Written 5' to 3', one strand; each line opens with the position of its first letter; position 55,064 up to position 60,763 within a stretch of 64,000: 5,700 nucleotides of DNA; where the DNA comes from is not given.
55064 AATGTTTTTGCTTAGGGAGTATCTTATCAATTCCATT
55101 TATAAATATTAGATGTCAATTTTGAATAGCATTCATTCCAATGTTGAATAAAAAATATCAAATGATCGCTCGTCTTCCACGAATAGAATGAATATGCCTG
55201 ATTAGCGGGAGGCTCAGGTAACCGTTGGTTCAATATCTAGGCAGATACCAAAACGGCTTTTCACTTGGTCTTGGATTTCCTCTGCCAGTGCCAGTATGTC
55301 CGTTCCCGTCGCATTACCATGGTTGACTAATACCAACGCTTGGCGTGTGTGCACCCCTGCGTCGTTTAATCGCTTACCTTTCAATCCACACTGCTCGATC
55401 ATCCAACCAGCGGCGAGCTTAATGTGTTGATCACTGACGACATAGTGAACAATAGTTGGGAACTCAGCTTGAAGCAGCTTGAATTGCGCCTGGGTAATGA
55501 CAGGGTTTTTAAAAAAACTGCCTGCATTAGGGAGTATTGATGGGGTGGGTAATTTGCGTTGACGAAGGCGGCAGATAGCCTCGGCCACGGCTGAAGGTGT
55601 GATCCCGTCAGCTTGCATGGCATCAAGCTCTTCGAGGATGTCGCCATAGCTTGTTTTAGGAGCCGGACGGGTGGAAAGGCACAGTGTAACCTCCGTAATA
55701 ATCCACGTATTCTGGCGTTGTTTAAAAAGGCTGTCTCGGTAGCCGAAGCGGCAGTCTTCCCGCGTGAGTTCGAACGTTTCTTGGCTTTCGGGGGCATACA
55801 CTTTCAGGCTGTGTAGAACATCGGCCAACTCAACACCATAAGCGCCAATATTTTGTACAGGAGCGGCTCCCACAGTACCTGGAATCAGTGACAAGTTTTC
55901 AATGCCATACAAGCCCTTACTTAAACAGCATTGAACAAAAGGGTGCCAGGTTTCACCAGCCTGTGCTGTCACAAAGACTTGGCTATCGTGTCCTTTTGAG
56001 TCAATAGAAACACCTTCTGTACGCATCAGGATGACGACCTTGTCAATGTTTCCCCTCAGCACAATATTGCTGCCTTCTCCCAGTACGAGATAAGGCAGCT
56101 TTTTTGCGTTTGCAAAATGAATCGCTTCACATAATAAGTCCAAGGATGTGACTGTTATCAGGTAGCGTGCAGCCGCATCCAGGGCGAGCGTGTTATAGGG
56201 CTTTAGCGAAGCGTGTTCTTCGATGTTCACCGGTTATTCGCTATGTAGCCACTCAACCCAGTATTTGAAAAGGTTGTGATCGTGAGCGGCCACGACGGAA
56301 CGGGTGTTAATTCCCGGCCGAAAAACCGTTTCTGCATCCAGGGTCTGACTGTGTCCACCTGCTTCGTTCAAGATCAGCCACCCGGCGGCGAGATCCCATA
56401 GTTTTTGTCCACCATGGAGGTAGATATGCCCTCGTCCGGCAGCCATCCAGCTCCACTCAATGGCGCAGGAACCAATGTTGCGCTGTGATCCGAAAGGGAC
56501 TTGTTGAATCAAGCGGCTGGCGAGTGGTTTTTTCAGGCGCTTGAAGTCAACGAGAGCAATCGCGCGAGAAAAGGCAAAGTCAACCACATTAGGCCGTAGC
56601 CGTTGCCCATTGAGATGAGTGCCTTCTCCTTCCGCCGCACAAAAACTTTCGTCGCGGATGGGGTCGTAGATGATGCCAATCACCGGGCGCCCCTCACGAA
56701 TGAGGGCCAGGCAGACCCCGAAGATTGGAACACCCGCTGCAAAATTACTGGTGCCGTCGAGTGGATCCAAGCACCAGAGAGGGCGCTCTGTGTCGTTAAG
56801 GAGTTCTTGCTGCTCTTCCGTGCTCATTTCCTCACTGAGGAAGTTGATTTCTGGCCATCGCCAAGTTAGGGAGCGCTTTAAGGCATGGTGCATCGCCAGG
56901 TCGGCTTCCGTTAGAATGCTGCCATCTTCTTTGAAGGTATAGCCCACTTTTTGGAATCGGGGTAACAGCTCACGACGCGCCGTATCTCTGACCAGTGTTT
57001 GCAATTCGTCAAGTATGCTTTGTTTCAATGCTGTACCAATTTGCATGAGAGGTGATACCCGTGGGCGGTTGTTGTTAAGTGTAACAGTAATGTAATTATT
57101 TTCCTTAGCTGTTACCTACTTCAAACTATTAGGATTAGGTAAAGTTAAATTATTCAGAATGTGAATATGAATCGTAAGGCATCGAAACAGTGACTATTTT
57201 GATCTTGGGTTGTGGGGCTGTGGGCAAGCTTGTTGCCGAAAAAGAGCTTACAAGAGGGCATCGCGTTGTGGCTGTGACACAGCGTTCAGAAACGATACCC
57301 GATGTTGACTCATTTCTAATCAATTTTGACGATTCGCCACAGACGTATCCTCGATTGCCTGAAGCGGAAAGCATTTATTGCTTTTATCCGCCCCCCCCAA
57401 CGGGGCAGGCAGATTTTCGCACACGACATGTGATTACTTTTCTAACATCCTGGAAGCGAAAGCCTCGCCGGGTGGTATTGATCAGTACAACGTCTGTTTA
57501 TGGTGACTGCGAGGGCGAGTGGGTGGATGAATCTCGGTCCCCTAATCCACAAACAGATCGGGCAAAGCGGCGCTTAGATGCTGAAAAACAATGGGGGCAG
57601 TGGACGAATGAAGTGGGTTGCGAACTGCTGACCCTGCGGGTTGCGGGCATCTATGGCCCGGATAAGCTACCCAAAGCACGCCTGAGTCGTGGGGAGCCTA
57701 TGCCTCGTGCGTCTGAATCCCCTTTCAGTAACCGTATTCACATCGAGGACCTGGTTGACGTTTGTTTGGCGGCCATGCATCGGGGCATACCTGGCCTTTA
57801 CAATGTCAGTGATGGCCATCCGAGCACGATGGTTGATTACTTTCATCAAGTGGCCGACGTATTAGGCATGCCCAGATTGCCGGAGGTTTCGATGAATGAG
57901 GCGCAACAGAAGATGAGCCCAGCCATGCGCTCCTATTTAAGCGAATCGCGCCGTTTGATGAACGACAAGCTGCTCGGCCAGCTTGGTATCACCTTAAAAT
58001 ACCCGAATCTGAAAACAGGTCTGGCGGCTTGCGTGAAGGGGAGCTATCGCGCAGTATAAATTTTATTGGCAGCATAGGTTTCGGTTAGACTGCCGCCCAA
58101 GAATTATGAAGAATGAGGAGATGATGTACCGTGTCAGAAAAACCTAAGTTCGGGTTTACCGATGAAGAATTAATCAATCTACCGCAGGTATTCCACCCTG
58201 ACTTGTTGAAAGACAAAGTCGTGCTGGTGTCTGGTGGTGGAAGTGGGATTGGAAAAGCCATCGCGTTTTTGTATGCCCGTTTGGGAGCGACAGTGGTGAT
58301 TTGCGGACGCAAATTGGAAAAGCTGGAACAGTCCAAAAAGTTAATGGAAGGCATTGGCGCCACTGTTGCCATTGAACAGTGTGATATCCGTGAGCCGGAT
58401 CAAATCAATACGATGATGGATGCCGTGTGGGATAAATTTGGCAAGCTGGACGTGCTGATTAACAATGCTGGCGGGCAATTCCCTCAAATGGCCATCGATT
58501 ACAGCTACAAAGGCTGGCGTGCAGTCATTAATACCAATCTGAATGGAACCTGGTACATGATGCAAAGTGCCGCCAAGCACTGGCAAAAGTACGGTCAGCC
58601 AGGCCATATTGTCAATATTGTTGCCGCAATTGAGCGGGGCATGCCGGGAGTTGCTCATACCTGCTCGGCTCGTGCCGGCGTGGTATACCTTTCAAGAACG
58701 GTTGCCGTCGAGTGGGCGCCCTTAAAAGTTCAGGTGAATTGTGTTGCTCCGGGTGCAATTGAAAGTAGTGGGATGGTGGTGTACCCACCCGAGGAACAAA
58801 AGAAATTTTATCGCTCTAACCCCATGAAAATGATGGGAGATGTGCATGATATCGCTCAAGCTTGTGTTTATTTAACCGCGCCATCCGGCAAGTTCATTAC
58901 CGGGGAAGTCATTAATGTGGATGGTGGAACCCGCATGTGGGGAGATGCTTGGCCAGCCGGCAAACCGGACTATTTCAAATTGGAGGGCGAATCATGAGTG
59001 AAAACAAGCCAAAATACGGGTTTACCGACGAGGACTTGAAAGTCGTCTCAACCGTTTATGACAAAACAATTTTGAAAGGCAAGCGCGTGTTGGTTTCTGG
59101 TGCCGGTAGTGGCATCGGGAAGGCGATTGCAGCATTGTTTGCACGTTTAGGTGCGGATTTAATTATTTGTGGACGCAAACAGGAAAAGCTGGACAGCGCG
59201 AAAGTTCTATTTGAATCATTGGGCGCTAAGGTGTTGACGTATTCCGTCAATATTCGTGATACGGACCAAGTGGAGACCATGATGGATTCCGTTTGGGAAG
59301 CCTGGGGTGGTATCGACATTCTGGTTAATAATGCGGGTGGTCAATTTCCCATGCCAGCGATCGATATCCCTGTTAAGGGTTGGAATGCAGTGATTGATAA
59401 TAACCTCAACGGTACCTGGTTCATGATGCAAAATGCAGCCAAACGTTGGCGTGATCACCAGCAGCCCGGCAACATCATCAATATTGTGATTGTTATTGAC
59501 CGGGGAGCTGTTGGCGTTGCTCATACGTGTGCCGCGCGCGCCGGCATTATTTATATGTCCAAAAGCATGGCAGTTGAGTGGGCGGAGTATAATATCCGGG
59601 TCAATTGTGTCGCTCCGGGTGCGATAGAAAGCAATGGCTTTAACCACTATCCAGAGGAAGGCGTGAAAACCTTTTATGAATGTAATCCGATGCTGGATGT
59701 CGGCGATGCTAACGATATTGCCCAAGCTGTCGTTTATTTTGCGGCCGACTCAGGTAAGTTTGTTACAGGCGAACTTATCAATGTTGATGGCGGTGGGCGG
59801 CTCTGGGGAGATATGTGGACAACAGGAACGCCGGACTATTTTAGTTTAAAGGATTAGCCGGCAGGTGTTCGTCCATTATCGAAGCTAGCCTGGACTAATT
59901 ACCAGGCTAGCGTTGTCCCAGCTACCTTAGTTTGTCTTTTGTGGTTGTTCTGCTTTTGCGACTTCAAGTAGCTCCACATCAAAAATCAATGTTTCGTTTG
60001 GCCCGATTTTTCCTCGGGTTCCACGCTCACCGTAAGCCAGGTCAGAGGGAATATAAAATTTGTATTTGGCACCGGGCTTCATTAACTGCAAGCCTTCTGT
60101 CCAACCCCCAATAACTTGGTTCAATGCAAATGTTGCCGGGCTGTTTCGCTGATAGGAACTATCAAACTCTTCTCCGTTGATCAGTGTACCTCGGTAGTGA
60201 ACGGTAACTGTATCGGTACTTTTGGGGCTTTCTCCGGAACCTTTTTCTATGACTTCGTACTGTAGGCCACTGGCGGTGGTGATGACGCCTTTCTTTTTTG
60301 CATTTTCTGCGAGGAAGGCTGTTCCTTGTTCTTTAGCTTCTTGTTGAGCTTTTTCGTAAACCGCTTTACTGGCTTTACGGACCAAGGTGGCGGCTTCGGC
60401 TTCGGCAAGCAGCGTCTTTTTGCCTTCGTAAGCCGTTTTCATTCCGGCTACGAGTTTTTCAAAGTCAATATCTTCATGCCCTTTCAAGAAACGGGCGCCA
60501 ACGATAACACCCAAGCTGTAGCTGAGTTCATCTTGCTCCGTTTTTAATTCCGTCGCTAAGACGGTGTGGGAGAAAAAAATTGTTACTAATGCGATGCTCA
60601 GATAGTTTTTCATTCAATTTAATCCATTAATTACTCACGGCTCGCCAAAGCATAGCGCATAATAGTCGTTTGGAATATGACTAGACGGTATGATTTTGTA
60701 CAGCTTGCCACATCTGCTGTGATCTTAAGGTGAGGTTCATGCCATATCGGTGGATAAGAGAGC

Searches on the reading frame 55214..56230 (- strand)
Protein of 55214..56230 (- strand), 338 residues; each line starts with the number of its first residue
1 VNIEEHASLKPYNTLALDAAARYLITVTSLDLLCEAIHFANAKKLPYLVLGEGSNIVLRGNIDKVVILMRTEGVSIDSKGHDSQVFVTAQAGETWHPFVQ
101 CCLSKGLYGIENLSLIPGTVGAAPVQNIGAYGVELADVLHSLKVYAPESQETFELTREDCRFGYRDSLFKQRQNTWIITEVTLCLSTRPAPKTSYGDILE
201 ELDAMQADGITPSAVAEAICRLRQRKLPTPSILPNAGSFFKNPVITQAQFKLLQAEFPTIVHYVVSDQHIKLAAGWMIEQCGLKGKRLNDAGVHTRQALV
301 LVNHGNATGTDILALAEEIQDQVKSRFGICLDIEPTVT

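Call 53: search_protein_families(library=pfam, proteins=[window:55214-56230:-], max_evalue=0.00001)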
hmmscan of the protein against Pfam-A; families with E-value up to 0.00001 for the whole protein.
window:55214-56230:- (338 aa): 2 families
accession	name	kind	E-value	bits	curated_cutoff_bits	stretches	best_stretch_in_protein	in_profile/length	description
PF02873.21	MurB_C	-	3.9e-30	104.4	27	1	215-336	2-97/99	UDP-N-acetylenolpyruvoylglucosamine reductase, C-terminal domain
PF01565.28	FAD_binding_4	-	4.3e-22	78.7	26.4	1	23-147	3-131/139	FAD binding domain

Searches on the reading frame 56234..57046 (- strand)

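Call 53: search_protein_families(library=pfam, proteins=[window:56234-57046:-], max_evalue=0.00001)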
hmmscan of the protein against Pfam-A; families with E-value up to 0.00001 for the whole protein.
window:56234-57046:- (270 aa): 1 family
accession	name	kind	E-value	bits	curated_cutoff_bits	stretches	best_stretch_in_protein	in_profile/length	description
PF00459.30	Inositol_P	-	4.4e-47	161.3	27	1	39-255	36-254/271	Inositol monophosphatase family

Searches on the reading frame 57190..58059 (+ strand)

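Call 53: search_protein_families(library=pfam, proteins=[window:57190-58059:+], max_evalue=0.00001)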
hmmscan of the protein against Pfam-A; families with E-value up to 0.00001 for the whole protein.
window:57190-58059:+ (289 aa): 1 family
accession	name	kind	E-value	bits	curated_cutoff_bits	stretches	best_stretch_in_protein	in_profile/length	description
PF01370.27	Epimerase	-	1.3e-08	35.1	20.9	0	84-206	98-239/240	NAD dependent epimerase/dehydratase family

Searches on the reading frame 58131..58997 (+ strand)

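Call 53: search_protein_families(library=pfam, proteins=[window:58131-58997:+], max_evalue=0.00001)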
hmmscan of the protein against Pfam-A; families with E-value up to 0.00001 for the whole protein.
window:58131-58997:+ (288 aa): 3 families
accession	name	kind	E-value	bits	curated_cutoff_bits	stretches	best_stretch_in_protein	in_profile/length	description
PF13561.12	adh_short_C2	-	7.3e-52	176.7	27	1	38-267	6-235/236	Enoyl-(Acyl carrier protein) reductase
PF00106.31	adh_short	-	5.3e-44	150.5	26.6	1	29-215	1-186/195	short chain dehydrogenase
PF08659.16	KR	-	1.3e-10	41.9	22.6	1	31-148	3-124/180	KR domain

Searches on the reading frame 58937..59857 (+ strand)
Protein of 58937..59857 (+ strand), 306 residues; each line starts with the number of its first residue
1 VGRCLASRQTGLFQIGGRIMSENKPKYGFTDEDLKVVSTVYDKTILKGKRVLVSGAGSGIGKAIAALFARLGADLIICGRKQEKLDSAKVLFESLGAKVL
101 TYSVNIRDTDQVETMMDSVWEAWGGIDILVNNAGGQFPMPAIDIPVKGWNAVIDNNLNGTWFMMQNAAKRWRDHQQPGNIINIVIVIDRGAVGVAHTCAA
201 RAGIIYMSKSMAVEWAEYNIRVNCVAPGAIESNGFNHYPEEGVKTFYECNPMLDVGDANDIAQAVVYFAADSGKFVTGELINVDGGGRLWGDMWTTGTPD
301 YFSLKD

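Call 53: search_protein_families(library=pfam, proteins=[window:58937-59857:+], max_evalue=0.00001)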
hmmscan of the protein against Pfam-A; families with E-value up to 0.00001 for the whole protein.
window:58937-59857:+ (306 aa): 3 families
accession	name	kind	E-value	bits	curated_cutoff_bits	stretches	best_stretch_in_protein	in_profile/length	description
PF13561.12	adh_short_C2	-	8.3e-52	176.5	27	1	55-286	1-234/236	Enoyl-(Acyl carrier protein) reductase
PF00106.31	adh_short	-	3.6e-42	144.5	26.6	1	49-234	1-186/195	short chain dehydrogenase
PF08659.16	KR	-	1.1e-06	29.2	22.6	1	51-168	3-124/180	KR domain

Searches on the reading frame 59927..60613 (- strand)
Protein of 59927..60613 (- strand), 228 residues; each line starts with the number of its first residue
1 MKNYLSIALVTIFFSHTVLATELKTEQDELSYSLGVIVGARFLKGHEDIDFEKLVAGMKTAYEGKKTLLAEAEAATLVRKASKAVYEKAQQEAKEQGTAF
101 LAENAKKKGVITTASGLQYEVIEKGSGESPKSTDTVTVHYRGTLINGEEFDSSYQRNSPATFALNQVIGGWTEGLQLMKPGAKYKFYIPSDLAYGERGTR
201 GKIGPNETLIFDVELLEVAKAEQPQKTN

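Call 53: search_protein_families(library=pfam, proteins=[window:59927-60613:-], max_evalue=0.00001)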
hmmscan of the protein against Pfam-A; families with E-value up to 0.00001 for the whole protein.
window:59927-60613:- (228 aa): 2 families
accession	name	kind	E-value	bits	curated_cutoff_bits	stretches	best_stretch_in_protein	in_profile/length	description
PF00254.34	FKBP_C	-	2e-31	108.6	21.1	1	128-216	3-94/94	FKBP-type peptidyl-prolyl cis-trans isomerase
PF01346.23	FKBP_N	-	7.8e-23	81.6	22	1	27-121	1-97/97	Domain amino terminal to FKBP-type peptidyl-prolyl isomerase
